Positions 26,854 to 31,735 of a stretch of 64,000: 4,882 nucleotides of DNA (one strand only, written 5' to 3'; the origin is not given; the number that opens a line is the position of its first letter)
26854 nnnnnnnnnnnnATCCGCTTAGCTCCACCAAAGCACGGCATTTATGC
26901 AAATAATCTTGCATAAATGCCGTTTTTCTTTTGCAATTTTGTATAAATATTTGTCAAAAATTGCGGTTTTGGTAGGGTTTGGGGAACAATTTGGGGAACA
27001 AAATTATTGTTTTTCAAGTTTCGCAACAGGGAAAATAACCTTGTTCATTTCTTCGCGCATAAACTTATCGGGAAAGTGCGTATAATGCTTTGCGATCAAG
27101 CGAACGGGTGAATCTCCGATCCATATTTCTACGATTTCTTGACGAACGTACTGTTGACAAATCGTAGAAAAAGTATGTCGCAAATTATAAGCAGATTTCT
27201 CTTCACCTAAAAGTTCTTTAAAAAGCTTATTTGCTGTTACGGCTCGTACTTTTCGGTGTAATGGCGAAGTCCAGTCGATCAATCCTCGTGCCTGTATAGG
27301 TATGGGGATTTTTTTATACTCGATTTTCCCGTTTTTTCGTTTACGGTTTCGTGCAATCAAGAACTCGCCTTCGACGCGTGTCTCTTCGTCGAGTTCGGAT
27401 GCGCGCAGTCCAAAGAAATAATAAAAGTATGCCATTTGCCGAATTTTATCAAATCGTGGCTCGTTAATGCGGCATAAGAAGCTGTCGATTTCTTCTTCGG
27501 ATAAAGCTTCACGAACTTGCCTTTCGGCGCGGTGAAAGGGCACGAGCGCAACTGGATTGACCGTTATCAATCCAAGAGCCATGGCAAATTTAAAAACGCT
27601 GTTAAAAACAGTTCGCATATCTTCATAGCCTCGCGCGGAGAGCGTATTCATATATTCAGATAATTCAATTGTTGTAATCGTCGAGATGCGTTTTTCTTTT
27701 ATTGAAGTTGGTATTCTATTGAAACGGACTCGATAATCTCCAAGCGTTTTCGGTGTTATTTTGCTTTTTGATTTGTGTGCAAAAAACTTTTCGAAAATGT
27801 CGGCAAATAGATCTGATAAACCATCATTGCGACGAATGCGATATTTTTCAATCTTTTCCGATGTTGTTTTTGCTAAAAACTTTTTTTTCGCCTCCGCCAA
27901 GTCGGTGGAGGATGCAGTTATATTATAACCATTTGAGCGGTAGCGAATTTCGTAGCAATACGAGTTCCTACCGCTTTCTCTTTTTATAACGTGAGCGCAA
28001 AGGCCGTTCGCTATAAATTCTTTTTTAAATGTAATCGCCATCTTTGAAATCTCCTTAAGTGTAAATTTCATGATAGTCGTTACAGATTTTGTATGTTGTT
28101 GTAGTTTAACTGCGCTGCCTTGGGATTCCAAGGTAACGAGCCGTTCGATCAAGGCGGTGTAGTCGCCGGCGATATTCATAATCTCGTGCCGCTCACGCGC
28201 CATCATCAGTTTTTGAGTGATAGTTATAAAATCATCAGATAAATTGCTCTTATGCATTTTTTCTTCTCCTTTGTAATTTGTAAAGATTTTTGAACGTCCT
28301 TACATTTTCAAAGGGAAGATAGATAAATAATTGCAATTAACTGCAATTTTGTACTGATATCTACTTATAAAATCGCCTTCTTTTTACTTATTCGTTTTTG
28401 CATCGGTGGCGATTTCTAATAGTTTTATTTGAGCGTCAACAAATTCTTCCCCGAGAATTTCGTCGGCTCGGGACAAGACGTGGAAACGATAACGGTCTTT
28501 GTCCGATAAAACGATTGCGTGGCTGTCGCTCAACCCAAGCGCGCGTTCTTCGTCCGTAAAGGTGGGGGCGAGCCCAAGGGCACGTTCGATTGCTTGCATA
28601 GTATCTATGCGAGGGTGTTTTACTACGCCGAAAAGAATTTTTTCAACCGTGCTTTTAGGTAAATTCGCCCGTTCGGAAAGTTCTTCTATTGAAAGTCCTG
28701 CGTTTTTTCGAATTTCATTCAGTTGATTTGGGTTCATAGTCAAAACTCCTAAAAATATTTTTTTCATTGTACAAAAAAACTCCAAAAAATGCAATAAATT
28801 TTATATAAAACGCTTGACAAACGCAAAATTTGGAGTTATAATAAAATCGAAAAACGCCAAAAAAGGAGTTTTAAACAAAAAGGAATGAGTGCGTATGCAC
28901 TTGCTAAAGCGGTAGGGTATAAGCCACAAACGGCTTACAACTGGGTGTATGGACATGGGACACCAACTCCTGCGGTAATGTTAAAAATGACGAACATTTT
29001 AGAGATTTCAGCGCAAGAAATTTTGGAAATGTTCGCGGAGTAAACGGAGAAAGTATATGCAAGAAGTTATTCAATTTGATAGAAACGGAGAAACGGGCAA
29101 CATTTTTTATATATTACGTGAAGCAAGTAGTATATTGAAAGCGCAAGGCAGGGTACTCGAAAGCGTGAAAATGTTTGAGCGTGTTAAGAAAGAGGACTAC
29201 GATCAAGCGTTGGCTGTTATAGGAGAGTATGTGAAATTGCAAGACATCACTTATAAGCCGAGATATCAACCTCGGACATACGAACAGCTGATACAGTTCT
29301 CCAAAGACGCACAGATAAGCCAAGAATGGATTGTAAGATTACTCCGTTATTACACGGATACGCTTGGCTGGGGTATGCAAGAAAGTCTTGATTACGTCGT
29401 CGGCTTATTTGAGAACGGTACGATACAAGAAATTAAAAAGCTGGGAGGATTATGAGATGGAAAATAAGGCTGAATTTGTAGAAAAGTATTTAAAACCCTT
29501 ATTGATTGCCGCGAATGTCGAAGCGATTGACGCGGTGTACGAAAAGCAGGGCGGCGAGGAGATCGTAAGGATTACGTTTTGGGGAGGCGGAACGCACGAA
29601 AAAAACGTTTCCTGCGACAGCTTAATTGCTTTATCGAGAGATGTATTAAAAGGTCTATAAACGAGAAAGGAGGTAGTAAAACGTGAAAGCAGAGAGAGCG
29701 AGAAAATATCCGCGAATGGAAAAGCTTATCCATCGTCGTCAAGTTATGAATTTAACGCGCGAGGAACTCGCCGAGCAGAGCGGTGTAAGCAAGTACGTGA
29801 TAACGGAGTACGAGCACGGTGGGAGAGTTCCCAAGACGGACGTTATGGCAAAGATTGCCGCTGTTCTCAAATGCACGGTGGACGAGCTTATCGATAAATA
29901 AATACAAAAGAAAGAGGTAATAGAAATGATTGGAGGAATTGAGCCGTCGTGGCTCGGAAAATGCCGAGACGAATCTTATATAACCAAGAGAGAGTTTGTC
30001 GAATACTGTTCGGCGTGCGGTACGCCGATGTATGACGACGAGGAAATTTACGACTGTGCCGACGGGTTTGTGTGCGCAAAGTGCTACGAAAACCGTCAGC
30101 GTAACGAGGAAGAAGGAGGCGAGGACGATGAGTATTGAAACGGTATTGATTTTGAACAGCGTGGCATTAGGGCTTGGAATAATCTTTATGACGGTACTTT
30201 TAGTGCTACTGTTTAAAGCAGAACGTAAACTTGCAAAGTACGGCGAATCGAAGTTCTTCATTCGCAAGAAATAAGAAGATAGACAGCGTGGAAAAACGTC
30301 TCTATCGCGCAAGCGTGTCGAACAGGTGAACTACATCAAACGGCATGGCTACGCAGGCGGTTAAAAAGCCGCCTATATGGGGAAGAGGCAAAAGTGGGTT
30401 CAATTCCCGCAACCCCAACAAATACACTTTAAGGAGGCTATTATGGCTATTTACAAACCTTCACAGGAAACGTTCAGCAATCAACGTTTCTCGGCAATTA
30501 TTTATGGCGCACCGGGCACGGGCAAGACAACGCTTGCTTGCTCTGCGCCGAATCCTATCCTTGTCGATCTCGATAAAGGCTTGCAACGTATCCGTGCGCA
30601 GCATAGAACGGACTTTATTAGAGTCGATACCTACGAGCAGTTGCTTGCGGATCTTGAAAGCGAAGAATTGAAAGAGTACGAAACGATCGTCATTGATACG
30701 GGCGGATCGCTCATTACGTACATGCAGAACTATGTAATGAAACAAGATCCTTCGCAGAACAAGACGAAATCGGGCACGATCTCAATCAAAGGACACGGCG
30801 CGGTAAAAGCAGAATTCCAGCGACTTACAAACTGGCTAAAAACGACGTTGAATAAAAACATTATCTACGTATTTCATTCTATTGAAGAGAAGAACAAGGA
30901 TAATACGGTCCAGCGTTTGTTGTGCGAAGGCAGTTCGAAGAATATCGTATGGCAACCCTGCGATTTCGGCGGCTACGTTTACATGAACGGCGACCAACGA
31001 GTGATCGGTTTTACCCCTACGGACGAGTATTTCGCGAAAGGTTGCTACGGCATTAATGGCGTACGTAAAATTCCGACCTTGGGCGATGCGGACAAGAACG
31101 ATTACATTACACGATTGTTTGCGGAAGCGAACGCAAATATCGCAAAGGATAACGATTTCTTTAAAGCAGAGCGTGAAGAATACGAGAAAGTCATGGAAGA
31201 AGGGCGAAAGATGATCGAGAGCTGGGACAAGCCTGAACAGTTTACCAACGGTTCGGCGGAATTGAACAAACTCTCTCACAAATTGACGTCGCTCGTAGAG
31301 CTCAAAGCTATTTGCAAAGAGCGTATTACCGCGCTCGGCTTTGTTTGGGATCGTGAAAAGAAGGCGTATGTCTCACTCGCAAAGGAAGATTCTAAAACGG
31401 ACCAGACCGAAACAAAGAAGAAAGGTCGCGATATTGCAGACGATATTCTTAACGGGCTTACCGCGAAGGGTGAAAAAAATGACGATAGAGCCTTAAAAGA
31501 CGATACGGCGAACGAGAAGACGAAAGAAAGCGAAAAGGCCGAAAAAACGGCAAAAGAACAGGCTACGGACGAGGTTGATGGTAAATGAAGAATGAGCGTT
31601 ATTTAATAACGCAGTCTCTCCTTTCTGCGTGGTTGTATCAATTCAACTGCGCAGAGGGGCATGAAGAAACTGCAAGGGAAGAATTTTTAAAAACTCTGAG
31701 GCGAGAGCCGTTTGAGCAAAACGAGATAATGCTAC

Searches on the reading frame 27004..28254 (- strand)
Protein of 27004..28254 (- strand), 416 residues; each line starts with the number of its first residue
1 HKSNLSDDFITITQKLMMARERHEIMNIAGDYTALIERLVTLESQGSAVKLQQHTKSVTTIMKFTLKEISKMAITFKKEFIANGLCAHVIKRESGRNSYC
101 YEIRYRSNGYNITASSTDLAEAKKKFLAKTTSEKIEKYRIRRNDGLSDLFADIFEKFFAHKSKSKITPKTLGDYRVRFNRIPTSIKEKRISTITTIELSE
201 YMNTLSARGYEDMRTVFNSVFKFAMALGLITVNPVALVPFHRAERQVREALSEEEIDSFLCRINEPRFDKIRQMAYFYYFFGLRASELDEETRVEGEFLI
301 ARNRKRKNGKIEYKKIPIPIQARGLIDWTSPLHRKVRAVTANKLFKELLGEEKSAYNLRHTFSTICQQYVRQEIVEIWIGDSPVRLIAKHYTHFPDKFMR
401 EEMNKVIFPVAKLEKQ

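Call 50: search_protein_families(library=pfam, proteins=[window:27004-28254:-], max_evalue=0.01)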
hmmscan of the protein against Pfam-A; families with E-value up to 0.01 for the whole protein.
window:27004-28254:- (416 aa): 2 families
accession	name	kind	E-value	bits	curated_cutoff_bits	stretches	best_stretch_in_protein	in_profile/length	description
PF22022.2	Phage_int_M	-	1.8e-06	28.5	27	1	150-236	1-91/96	Phage integrase central domain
PF14659.12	Phage_int_SAM_3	-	9.4e-05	23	22.6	1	150-205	2-57/58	Phage integrase, N-terminal SAM-like domain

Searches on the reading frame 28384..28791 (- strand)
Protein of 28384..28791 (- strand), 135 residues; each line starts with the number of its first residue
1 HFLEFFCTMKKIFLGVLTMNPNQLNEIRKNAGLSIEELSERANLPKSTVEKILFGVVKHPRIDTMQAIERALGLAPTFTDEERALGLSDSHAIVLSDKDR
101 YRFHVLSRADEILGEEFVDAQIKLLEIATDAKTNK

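Call 50: search_protein_families(library=pfam, proteins=[window:28384-28791:-], max_evalue=0.01)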
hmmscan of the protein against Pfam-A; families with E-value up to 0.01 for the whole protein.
window:28384-28791:- (135 aa): 8 families
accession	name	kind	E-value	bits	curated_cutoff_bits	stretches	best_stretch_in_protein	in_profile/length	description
PF01381.28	HTH_3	-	1.1e-10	41.8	23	1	25-76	2-52/55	Helix-turn-helix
PF13560.12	HTH_31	-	2e-06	28.5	27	1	23-76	5-58/64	Helix-turn-helix domain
PF13412.12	HTH_24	-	9.2e-06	25.6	21.9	1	24-52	9-37/48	Winged helix-turn-helix DNA-binding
PF13443.12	HTH_26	-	2e-05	25.2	22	1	24-76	2-54/63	Cro/C1-type HTH DNA-binding domain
PF09339.16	HTH_IclR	-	0.00037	20.6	22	1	29-53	15-39/52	IclR helix-turn-helix domain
PF12844.13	HTH_19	-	0.00088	19.6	30.2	1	24-74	4-53/64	Helix-turn-helix domain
PF12802.13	MarR_2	-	0.002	18.7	27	0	22-52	9-40/61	MarR family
PF13413.12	HTH_25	-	0.0024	18.1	24.6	1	23-52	1-30/62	Helix-turn-helix domain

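Call 93: search_protein_families(library=ncbifam, proteins=[window:28384-28791:-], max_evalue=0.01)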
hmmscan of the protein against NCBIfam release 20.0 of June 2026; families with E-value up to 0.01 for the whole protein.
window:28384-28791:- (135 aa): 1 family
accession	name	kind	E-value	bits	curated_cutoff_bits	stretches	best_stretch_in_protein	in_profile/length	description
NF046032.1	TransRegSlrRBacil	equivalog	0.00036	20.6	250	1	28-74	10-56/149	HTH-type transcriptional regulator SlrR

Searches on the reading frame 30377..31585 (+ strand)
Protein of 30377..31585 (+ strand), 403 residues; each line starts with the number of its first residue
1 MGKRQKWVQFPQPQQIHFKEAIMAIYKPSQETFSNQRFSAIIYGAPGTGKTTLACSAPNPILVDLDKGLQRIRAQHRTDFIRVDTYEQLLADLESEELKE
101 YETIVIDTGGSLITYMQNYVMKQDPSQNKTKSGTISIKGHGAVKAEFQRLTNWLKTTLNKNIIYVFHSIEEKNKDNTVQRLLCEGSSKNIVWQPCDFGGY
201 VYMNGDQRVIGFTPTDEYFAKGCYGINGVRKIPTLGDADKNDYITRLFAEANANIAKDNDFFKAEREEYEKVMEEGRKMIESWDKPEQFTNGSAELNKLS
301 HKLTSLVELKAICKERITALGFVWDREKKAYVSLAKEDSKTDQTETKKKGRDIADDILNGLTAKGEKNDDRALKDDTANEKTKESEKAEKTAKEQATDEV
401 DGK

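Call 50: search_protein_families(library=pfam, proteins=[window:30377-31585:+], max_evalue=0.01)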
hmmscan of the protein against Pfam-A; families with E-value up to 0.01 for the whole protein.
window:30377-31585:+ (403 aa): 4 families
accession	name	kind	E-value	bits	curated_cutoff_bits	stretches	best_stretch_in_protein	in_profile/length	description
PF13479.12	AAA_24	-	1e-34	120.6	27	1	40-222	5-193/195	AAA domain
PF13191.12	AAA_16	-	0.002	19.1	32.6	1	39-106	26-99/167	AAA ATPase domain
PF13671.12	AAA_33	-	0.0035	18.1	27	0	41-109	3-78/143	AAA domain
PF13481.12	AAA_25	-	0.005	16.9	27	0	38-56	34-52/195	AAA domain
